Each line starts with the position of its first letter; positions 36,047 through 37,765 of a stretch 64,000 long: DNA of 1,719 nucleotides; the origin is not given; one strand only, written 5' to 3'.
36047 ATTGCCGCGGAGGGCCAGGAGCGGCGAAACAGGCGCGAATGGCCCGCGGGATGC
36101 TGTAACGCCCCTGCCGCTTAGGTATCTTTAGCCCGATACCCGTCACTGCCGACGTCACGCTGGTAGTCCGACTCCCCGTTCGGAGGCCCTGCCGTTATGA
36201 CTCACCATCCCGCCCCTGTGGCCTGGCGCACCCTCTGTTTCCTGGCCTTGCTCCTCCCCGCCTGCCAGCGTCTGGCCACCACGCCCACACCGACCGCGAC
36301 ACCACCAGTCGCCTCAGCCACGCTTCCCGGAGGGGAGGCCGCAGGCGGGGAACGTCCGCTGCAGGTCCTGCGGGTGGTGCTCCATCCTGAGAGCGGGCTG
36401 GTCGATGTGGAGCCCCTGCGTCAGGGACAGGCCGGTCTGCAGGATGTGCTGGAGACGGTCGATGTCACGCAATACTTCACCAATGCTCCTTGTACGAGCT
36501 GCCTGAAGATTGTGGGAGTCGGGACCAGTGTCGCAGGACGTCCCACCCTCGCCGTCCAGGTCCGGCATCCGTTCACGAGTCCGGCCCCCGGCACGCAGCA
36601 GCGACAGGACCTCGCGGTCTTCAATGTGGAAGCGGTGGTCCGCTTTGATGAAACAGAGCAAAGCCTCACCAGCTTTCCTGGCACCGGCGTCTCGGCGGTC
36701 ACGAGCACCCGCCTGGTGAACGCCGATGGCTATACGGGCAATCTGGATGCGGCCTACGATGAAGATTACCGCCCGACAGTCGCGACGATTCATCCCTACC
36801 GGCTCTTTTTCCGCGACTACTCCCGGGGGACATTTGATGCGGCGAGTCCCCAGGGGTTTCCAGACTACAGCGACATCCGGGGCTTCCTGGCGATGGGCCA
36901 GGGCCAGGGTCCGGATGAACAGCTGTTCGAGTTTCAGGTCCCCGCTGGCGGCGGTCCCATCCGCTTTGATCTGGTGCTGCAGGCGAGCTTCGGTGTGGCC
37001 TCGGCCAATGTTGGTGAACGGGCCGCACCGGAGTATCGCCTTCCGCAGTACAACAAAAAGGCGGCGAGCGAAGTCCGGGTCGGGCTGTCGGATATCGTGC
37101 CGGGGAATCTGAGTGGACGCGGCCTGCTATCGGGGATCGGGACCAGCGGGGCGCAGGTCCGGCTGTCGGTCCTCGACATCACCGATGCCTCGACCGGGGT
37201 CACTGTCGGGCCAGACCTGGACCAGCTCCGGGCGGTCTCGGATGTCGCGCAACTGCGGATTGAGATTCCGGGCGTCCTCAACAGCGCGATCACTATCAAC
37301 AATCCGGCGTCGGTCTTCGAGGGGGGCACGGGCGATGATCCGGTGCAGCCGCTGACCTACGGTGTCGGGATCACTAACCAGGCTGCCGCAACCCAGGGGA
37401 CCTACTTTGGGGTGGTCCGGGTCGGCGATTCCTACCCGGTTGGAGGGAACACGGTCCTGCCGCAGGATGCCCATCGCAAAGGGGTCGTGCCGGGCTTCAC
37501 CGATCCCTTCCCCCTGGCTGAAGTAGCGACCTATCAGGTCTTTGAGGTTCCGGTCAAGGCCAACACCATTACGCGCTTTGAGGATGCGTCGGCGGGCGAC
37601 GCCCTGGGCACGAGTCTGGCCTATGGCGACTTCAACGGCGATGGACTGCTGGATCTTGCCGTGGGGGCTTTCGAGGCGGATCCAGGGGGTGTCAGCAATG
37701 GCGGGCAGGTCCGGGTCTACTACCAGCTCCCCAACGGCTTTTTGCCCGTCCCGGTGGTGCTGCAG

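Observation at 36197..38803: The same N-module is grafted onto an FG-GAP/VCBS propeller, so the module behaves as a portable unit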

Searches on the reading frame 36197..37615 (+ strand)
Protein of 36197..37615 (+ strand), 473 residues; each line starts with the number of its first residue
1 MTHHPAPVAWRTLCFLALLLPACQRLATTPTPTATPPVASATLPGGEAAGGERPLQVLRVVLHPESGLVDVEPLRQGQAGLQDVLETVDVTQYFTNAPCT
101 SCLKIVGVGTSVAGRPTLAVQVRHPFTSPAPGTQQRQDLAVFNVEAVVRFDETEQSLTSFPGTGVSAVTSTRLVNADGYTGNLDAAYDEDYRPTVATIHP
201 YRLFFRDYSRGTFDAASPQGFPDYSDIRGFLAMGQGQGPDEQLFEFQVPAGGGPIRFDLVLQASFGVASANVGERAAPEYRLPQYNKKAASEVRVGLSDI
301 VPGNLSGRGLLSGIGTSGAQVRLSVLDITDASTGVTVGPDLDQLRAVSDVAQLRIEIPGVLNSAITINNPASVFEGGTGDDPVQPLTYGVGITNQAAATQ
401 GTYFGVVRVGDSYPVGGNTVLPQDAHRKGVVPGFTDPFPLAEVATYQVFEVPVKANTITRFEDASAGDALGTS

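Call 8: find_homologous_proteins(query=A1, max_evalue=0.001)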
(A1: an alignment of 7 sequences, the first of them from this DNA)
Query A1 (7 sequences) (473 aa, profile of the alignment): 10 proteins with E <= 0.001 among 8000 candidates.
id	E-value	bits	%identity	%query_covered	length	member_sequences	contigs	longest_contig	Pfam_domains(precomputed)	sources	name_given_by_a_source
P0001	1.8e-85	305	56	100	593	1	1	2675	PF01839.30,PF13517.13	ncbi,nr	ncbi:MAG TPA: FG-GAP repeat protein, partial [bacterium]|nr:FG-GAP repeat protein [bacterium]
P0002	9.8e-78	280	55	85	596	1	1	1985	PF01839.30,PF13517.13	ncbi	ncbi:MAG: integrin alpha, partial [bacterium]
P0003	1.7e-73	266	38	87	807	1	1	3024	-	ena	-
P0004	1.0e-69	253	38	86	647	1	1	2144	-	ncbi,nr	ncbi:PKD domain-containing protein, partial [bacterium]|nr:PKD domain-containing protein [bacterium]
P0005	1.8e-67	246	36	94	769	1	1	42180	-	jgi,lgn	jgi:hypothetical protein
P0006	7.7e-64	234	37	90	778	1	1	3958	-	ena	-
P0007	3.4e-63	232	35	93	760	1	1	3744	-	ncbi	ncbi:MAG: hypothetical protein ABIG42_07715 [bacterium]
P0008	4.9e-61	225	36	93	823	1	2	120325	PF13360.14,PF13570.14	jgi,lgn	jgi:hypothetical protein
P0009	2.9e-59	219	37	84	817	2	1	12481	PF13360.14,PF13570.14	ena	-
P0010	1.1e-54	204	41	66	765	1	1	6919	PF13360.14,PF13570.14,PF18911.7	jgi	jgi:hypothetical protein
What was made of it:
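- On Integrin alpha subunit (whole protein): NCBI's 'integrin alpha' label on P0002 reflects the propeller only (call 8).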

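Call 9: search_solved_structures(query=A1, max_evalue=10, show_alignments=2)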
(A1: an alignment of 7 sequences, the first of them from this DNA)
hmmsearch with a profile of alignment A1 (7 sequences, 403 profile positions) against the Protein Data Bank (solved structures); distinct sequences matched with E-value up to 10: 1.
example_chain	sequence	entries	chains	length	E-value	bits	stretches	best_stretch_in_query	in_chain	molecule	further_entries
9m3l_A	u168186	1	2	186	0.88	11.5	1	329-384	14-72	ADP-ribosylated endolytic muramidase TdeM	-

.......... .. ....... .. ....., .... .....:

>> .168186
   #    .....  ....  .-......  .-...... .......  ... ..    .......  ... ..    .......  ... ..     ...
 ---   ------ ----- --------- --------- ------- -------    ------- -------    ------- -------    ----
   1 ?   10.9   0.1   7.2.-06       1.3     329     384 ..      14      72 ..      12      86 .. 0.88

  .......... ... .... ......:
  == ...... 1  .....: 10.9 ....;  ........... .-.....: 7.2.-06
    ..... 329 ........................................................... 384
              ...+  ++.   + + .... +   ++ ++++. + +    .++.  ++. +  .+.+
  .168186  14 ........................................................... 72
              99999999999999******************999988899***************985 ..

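Call 20: find_encoding_contigs(protein=P0008, flank=10000, max_places=2)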
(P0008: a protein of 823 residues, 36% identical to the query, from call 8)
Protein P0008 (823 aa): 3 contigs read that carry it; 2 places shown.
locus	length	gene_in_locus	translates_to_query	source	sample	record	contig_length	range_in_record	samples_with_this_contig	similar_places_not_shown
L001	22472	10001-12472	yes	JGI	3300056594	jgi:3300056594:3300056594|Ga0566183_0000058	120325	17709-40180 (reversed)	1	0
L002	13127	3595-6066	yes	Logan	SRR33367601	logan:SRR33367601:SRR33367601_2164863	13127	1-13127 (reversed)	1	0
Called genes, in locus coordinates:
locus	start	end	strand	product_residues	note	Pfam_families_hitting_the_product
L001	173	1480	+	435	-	PF01593:Amino_oxidase, PF13450:NAD_binding_8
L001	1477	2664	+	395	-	PF13506:Glyco_transf_21 (weak), PF00535:Glycos_transf_2, PF13641:Glyco_tranf_2_3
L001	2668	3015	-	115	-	PF01936:NYN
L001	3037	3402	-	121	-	-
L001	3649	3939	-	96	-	-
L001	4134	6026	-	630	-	PF08309:LVIVD (weak), PF16819:DUF5074 (faint), PF24848:DUF7723 (faint), PF08309:LVIVD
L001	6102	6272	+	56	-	-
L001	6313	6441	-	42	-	-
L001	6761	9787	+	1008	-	PF12799:LRR_4, PF12799:LRR_4 (weak), PF23598:LRR_14 (weak), PF12799:LRR_4 (weak), PF13855:LRR_8, PF12799:LRR_4 (weak), PF13855:LRR_8 (weak), PF12799:LRR_4, +5 more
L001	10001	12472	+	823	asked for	PF13360:PQQ_2, PF13570:Beta-prop_ACSF4, PF13360:PQQ_2 (weak)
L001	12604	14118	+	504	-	-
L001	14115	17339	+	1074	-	PF01602:Adaptin_N (faint), PF13646:HEAT_2 (faint), PF00514:Arm (faint), PF02985:HEAT (faint)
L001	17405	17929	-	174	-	-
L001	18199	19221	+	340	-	-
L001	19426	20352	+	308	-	-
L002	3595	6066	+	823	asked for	PF13360:PQQ_2, PF13570:Beta-prop_ACSF4, PF13360:PQQ_2 (weak)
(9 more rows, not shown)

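Call 21: find_encoding_contigs(protein=P0005, flank=10000, max_places=2)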
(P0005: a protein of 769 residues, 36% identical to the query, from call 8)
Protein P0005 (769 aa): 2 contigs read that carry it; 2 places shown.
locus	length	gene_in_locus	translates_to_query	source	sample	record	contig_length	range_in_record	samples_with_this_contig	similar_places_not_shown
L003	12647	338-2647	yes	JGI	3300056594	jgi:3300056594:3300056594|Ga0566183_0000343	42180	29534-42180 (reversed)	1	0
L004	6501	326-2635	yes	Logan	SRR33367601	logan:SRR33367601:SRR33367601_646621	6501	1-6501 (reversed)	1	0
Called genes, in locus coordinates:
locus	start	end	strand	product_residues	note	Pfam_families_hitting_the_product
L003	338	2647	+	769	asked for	-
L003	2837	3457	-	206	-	-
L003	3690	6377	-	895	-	-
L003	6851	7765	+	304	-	PF01180:DHO_dh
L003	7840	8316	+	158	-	-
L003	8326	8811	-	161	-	PF00731:AIRC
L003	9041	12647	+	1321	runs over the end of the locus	PF00515:TPR_1 (faint), PF07719:TPR_2 (faint), PF13174:TPR_6 (faint), PF13176:TPR_7 (faint), PF13181:TPR_8 (faint), PF13432:TPR_16, PF14559:TPR_19, PF00226:DnaJ (weak), +11 more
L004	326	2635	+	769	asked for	-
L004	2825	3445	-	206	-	-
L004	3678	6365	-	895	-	-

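Call 24: predict_structure(alignment_id=A2)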
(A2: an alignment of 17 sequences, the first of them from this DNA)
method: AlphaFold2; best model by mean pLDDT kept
length: 411 residues; sequences in the alignment: 17
mean_pLDDT: 54.2   pTM: 0.54
mean pLDDT of the five models: 54.2, 53.9, 53.6, 51.6, 51.1
residues with pLDDT >= 90: 25; 70-90: 69; 50-70: 123; < 50: 194
segments of 3 or more residues with pLDDT < 50: 1-7, 25-51, 84-100, 102-107, 121-185, 212-241, 252-257, 279-287, 291-294, 373-387
pLDDT, mean of each block of 10 residues (from residue 1): 42 73 47 23 30 61 63 58 48 45 49 60 30 24 24 31 37 32 50 55 60 42 38 38 63 54 89 71 47 54 86 92 86 73 92 79 59 43 41 61 76 35
secondary structure, 60 per line:
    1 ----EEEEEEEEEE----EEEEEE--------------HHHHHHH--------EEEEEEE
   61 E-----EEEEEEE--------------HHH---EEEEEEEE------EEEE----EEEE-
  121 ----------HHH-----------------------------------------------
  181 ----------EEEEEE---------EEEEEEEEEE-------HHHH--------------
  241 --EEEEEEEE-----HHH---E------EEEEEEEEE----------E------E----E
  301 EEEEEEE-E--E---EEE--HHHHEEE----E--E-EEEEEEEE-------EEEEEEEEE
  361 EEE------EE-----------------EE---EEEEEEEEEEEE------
elements in order: E5-14 E19-24 H39-45 E54-61 E67-73 E94-101 E108-111 E116-119 E191-196 E206-215 H223-226 E243-250 E269-277 E300-307 E316-318 H321-324 E325-327 E337-344 E352-363 E394-405
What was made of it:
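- Tried and rejected: With 17 sequences it gave pLDDT 54 and was not used (call 24).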

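Call 25: search_protein_representatives(alignment_id=A2)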
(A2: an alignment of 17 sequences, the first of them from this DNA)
Query: 17 sequences, 394 profile positions. Proteins with E-value up to 0.001 (for the whole library): 1112; up to 1e-10: 697; up to 1e-30: 434. The best 150 are listed.
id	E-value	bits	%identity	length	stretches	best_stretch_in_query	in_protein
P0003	4.4e-175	598.3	-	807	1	3-391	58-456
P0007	1.3e-169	580.2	-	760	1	2-393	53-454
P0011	7.7e-169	577.7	-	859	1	3-386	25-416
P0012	3.1e-168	575.8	-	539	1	3-393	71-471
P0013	1.7e-167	573.3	-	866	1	3-390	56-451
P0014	1.1e-166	570.6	-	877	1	3-387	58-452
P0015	5.1e-166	568.4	-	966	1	3-392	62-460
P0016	1.8e-165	566.7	-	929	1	3-389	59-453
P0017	1.6e-164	563.5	-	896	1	3-387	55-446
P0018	1.8e-164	563.4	-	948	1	2-391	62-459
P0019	3.2e-164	562.5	-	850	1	3-388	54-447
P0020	1.2e-163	560.7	-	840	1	2-393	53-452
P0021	2.9e-163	559.4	-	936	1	3-389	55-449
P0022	3.8e-163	559.0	-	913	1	3-393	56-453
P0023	9.4e-163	557.7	-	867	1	2-385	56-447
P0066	1.4e-128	445.2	-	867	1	3-389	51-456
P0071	4.5e-123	427.1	-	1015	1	3-391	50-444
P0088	2.9e-99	348.6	-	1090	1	3-386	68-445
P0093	5.1e-89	314.9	-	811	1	4-388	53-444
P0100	1.2e-80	287.3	-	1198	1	4-389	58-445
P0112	3.3e-73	262.9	-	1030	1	6-388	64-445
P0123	8.0e-70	251.7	-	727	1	4-387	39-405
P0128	4.5e-69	249.2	-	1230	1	3-390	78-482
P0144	7.2e-64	232.1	-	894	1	3-388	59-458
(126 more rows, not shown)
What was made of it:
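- The module nearly always lies at about residues 55-455 of 750-1,200-aa proteins (call 25). Matches span the whole 390-position profile as one unit in nearly all full-length top hits (call 25).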

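Call 34: find_homologous_proteins(query=A3, max_evalue=1e-10)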
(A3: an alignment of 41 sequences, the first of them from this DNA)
Query A3 (41 sequences) (411 aa, profile of the alignment): 4 proteins with E <= 1e-10 among 8000 candidates.
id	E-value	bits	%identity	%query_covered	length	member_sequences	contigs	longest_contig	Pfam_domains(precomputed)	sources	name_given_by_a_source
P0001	2.5e-113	397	60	99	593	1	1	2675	PF01839.30,PF13517.13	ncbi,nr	ncbi:MAG TPA: FG-GAP repeat protein, partial [bacterium]|nr:FG-GAP repeat protein [bacterium]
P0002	6.4e-110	385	56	95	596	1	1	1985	PF01839.30,PF13517.13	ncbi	ncbi:MAG: integrin alpha, partial [bacterium]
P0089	3.1e-80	288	41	73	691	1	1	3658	PF13360.14,PF13570.14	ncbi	ncbi:MAG: PQQ-binding-like beta-propeller repeat protein, partial [bacterium]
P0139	5.1e-47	178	40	46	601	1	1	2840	-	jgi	jgi:hypothetical protein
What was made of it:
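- Tried and rejected: It missed almost all of the family: 10 hits with A1 and 4 with A3 (calls 8, 34).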

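Call 36: search_protein_families(library=pfam, alignment_id=A4, max_evalue=0.001)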
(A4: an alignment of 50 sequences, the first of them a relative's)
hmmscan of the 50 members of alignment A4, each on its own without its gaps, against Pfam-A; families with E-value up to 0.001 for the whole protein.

A. member 1, P0066 (867 aa): 3 families
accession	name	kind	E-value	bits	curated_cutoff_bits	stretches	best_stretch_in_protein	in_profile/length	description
PF01839.29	FG-GAP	-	1.1e-36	124.6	22.1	4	709-733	1-25/37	FG-GAP repeat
PF13517.12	FG-GAP_3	-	2e-20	73.6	26.9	3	540-607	1-60/61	FG-GAP-like repeat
PF14312.12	FG-GAP_2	-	0.00033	21.2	23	0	844-867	27-49/49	FG-GAP repeat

B. families by the number of members that match (of 50 scanned): 37 families (the first 25 are shown)
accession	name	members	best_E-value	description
PF18911.6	PKD_4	20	3e-25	PKD domain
PF00801.26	PKD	10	7.1e-12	PKD domain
PF22352.2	K319L-like_PKD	9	4.7e-12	K319L-like, PKD domain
PF08309.17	LVIVD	2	1.5e-43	LVIVD repeat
PF13360.13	PQQ_2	2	4.5e-14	Outer membrane protein assembly factor BamB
PF13570.13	Beta-prop_ACSF4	2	4.5e-12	Beta-alanine-activating enzyme, beta-propeller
PF13229.12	Beta_helix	2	2.8e-10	Right handed beta helix region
PF21027.3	Sde0182_C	2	1.6e-07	Cellulose-binding protein Sde0182, C-terminal domain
PF13088.12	BNR_2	2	1.6e-06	BNR repeat-like domain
PF24681.1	Kelch_KLHDC2_KLHL20_DRC7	1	9.6e-40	KLHDC2/KLHL20/DRC7 Kelch-repeats domain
PF01839.29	FG-GAP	1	1.1e-36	FG-GAP repeat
PF01344.31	Kelch_1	1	1.3e-29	Kelch motif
PF25210.1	Kelch_FKB95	1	7.9e-22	FKB95, Kelch-repeats domain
PF13964.12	Kelch_6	1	1.8e-21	Kelch motif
PF13517.12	FG-GAP_3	1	2e-20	FG-GAP-like repeat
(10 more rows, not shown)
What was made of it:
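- Pfam on 50 representatives finds PKD, LVIVD, PQQ, Kelch, BNR, SBBP, FG-GAP, beta-helix, GDSL lipase and cytochrome c7/c3 (call 36). Some C-termini are themselves enzymes or redox proteins, namely GDSL lipase and cytochrome c7 (call 36), which fits heads that do the work.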

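Call 37: predict_structure(alignment_id=A3)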
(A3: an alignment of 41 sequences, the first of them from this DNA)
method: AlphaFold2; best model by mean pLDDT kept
length: 411 residues; sequences in the alignment: 41
mean_pLDDT: 85.0   pTM: 0.89
mean pLDDT of the five models: 85.0, 84.9, 84.6, 83.6, 82.3
residues with pLDDT >= 90: 246; 70-90: 87; 50-70: 62; < 50: 16
segments of 3 or more residues with pLDDT < 50: 1-6, 28-36
pLDDT, mean of each block of 10 residues (from residue 1): 48 90 65 49 63 90 94 92 76 94 81 95 93 86 88 97 94 93 94 94 86 79 80 91 94 63 93 94 79 92 98 98 94 95 96 97 85 60 59 93 88 55
secondary structure, 60 per line:
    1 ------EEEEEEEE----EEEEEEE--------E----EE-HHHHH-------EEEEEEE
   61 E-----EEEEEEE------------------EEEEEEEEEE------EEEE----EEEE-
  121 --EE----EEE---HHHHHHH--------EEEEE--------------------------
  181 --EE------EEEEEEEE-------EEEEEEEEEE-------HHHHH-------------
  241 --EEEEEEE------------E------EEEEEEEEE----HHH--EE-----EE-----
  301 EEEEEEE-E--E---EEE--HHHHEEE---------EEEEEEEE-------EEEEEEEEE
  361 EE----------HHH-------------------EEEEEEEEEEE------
elements in order: E7-14 E19-25 H42-46 E54-61 E67-73 E92-101 E108-111 E116-119 E129-131 H135-141 E150-154 E191-198 E206-215 H223-227 E243-249 E269-277 E301-307 E316-318 H321-324 E325-327 E337-344 E352-362 E395-405
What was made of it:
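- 36266..36352 (+): Pro/Thr/Ala/Gly-rich tether (residues 24-52). The few tether residues included in the model (50-55) have pLDDT below 50 (call 37).
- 36353..37069 (+): N-module sub-domain D1 (residues 53-291): beta-rich, with the CxxC loop (C99, C102), RHPF, R-x-DL, NADGY and HPY motifs and the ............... connector. AlphaFold places strands at model residues 7-215 (X residues 56-264) (call 37).
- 37070..37567 (+): N-module sub-domain D2 (residues 292-457): beta-sandwich with the S-D-V, G-T-G and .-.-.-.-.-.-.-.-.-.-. motifs. AlphaFold model residues 243-405 (X residues 292-454), mostly pLDDT above 90 (call 37).
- The AlphaFold model is confident as a stand-alone unit (pLDDT 85, pTM 0.89) and is all-beta (call 37).
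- Tried and rejected: A 41-sequence alignment was needed (call 37).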

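Call 40: fold_search(model_id=the predicted structure, library=pdb)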
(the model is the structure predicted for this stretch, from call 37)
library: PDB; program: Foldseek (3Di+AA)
matches with E <= 10: 870; with E <= 0.001: 0
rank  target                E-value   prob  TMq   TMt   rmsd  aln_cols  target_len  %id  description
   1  2ox5_E                5.9e-03  1.00  0.19  0.64   5.2       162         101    9  The SoxYZ complex of Paracoccus pantotrophus (released 2007-05-22)
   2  1v8h_A                6.9e-03  1.00  0.17  0.55   5.6       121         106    8  Crystal structure of TT0351 protein from Thermus thermophilus HB8 (released 2005-01-18)
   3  8vv6_D                1.2e-02  0.80  0.16  0.36  12.4       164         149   10  The crystal structure of Brucella abortus FtrA-H151A mutant (released 2025-02-05)
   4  2ox5_A                1.3e-02  0.95  0.18  0.50   5.9       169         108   10  The SoxYZ complex of Paracoccus pantotrophus (released 2007-05-22)
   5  5nrl_B                1.7e-02  0.94  0.18  0.05   7.6       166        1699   11  Structure of a pre-catalytic spliceosome (released 2017-05-31)
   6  6tte_A                1.8e-02  0.41  0.22  0.10  17.2       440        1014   10  Beta-galactosidase in complex with PETG (released 2020-01-15)
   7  1f4a_A                1.8e-02  0.38  0.21  0.10  16.1       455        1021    9  E. COLI (LACZ) BETA-GALACTOSIDASE (NCS CONSTRAINED MONOMER-ORTHORHOMBIC) (released 2001-02-21)
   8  5gan_B                1.9e-02  0.91  0.17  0.05   7.8       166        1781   11  The overall structure of the yeast spliceosomal U4/U6.U5 tri-snRNP at 3.7 Angstrom (released 2016-01-27)
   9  1zlg                  1.9e-02  0.23  0.15  0.10  23.1       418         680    8  Solution structure of the extracellular matrix protein anosmin-1 (released 2006-05-09)
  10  5a42                  2.0e-02  0.13  0.16  0.06  22.5       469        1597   11  Cryo-EM single particle 3D reconstruction of the native conformation of E. coli alpha-2-macroglobulin (ECAM) (released 2015-07-29)
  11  2q7n_A                2.6e-02  0.15  0.14  0.12  23.6       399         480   11  Crystal structure of Leukemia inhibitory factor in complex with LIF receptor (domains 1-5) (released 2007-07-31)
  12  9dq0_A                2.6e-02  0.07  0.09  0.14  18.6       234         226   12  Crystal structure of apo HrmJ from Streptomyces sp. CFMR 7 (released 2025-02-12)
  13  9x1i_A                2.9e-02  0.16  0.19  0.09  22.3       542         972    6  Structure of endo-beta-N-acetylglucosaminidase HS (released 2026-03-18)
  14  2oxh_A                3.1e-02  0.96  0.16  0.51   6.0       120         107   10  The SOXYZ Complex of Paracoccus Pantotrophus (released 2007-05-22)
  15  2oxg_C                3.5e-02  0.90  0.15  0.47   5.6       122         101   11  The SoxYZ Complex of Paracoccus pantotrophus (released 2007-05-22)
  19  9dq0_B                3.7e-02  0.07  0.10  0.15  18.4       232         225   11  Crystal structure of apo HrmJ from Streptomyces sp. CFMR 7 (released 2025-02-12)
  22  8ri6_A                4.1e-02  0.28  0.21  0.10  16.3       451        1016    8  Beta-galactosidase (LacZ) purified from E. coli. (released 2025-01-01)
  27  9hki_A                6.0e-02  0.25  0.22  0.10  17.2       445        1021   10  Plunge-frozen beta-galactosidase (released 2025-12-17)
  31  8ri6_C                7.5e-02  0.21  0.21  0.10  16.2       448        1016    8  Beta-galactosidase (LacZ) purified from E. coli. (released 2025-01-01)
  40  9y45_A                8.9e-02  0.21  0.22  0.10  17.0       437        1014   10  His-tagged beta galactosidase (LacZ) on a Ni-NTA lipid monolayer grid (released 2025-11-26)
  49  9hpl_A                1.0e-01  0.18  0.21  0.11  17.8       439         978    9  E. coli beta-galactosidase labeled with Chromeo P503 dye purified using MISO (released 2025-11-05)
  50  9hpm_A                1.0e-01  0.15  0.20  0.10  16.2       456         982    8  E. coli beta-galactosidase labeled with Chromeo P503 dye purified using MISO from 1ug (released 2025-11-05)
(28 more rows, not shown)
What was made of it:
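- The best Foldseek partial hits are small Ig-like sandwiches (call 40).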
